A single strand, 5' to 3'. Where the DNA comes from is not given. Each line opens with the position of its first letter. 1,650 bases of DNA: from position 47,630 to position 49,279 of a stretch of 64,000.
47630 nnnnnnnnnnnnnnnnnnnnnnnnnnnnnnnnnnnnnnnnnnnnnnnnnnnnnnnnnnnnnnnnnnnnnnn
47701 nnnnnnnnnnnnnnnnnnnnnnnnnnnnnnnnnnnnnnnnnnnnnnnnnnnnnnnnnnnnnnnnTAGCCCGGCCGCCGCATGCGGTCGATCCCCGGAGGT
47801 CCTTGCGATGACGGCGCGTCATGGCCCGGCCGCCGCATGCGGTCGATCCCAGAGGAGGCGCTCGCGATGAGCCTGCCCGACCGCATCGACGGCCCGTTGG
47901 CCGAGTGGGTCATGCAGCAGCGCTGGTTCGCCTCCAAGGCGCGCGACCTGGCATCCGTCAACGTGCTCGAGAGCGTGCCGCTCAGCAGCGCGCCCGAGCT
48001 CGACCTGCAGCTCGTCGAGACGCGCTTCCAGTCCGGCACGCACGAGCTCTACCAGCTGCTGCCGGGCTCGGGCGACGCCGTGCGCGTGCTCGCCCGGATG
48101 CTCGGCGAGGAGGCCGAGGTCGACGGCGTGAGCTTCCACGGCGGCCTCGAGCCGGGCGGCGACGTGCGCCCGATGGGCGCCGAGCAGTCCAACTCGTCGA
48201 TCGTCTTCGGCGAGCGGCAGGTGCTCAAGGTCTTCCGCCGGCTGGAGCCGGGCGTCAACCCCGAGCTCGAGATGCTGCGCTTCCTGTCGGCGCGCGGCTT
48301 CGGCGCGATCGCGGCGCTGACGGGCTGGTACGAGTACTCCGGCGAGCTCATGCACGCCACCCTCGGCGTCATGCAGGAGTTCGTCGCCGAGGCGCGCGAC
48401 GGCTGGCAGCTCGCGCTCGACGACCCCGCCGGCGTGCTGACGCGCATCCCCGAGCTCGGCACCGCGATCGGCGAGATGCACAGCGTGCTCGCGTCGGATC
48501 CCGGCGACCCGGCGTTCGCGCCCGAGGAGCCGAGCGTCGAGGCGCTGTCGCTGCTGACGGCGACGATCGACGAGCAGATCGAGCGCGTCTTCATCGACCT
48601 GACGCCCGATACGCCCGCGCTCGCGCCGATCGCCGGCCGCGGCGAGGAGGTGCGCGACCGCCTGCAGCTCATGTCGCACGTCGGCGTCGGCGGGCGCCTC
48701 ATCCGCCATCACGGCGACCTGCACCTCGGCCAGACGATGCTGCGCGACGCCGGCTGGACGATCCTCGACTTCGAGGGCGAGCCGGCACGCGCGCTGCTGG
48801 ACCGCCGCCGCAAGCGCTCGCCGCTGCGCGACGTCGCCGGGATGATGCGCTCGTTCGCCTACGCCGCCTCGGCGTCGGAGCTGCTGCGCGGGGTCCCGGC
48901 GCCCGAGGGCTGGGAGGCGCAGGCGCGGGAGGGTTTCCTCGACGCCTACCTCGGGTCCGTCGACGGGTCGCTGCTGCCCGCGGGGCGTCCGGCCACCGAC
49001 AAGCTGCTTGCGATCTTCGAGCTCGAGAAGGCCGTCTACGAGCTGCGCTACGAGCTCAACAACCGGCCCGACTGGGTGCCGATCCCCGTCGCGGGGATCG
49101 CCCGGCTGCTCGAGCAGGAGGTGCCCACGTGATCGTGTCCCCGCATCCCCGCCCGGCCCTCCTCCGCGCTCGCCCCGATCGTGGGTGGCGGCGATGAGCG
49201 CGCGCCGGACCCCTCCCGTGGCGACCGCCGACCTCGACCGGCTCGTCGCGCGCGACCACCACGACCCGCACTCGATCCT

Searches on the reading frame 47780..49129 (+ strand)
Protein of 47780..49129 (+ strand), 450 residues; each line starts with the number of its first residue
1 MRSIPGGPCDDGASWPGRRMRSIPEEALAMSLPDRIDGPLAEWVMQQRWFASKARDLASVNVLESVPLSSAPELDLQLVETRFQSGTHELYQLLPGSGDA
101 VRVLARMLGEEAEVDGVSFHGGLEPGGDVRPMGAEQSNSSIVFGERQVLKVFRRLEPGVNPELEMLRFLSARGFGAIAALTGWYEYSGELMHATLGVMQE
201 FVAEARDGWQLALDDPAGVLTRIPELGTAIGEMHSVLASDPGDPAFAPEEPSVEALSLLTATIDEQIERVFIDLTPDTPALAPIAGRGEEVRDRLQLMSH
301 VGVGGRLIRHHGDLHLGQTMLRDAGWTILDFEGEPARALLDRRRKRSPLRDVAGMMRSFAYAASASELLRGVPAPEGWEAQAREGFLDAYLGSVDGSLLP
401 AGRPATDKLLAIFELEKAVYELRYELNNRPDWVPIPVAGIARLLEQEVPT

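Call 83: search_protein_families(library=pfam, proteins=[window:47780-49129:+], max_evalue=0.0001)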
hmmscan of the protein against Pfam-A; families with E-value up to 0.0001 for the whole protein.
window:47780-49129:+ (450 aa): 1 family
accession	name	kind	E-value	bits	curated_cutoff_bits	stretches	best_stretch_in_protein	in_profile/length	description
PF18085.6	Mak_N_cap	-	4.8e-07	31.1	22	1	43-94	1-52/87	Maltokinase N-terminal cap domain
